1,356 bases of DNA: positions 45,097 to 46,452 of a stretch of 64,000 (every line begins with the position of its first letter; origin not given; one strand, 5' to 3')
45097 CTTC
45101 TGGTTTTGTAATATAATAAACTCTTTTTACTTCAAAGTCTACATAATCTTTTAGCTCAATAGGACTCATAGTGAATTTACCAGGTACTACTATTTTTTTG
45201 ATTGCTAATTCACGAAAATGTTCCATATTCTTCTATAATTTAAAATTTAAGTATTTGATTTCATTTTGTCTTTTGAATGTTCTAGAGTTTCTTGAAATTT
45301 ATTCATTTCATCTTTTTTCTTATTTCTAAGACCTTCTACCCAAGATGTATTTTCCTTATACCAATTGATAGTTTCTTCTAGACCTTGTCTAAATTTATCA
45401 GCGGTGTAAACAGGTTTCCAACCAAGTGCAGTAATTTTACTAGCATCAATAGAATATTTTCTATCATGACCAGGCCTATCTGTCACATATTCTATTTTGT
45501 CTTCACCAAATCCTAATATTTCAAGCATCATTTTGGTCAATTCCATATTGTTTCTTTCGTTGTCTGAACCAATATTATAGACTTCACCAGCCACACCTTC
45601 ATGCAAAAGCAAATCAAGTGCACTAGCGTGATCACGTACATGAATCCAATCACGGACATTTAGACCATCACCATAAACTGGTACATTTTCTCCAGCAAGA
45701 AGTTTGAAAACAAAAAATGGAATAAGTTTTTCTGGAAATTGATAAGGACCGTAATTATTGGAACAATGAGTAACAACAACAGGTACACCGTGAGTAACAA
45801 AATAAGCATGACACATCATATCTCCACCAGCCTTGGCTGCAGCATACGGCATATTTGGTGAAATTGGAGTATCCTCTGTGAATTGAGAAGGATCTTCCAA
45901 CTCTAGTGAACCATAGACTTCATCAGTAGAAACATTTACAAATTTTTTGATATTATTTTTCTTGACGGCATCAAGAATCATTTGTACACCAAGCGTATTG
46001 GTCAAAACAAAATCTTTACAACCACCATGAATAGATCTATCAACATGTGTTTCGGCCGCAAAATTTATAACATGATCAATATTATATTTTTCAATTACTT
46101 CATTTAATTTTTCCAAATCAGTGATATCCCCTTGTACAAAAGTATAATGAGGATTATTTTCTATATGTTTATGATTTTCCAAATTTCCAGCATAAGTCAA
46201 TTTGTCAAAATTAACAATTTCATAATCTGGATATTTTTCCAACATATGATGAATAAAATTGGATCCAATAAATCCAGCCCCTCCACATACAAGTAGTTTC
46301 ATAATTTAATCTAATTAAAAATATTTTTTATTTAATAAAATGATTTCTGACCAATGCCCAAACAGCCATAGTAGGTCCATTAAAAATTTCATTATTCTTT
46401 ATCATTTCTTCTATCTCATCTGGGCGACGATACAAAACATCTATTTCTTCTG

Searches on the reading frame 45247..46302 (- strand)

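Call 58: search_protein_families(library=pfam, proteins=[window:45247-46302:-], max_evalue=0.00001)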
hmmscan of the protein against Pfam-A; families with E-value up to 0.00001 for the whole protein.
window:45247-46302:- (351 aa): 7 families
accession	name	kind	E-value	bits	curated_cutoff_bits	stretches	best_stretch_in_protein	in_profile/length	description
PF16363.11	GDP_Man_Dehyd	-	3.2e-76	257.3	27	1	4-303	1-327/332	GDP-mannose 4,6 dehydratase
PF01370.27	Epimerase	-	1.8e-62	211.4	20.9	1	4-245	2-240/240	NAD dependent epimerase/dehydratase family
PF02719.21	Polysacc_synt_2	-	7.2e-17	61.9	20.2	1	3-128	1-130/293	Polysaccharide biosynthesis protein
PF01073.25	3Beta_HSD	-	2.6e-14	53.3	22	1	4-160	1-153/280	3-beta hydroxysteroid dehydrogenase/isomerase family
PF04321.23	RmlD_sub_bind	-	3.2e-13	49.9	27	1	1-171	1-143/287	RmlD substrate binding domain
PF07993.18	NAD_binding_4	-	3.7e-09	36.6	20.1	1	6-181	2-205/258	Male sterility protein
PF13460.12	NAD_binding_10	-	6.7e-08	33.1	27.2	1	7-132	1-104/184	NAD(P)H-binding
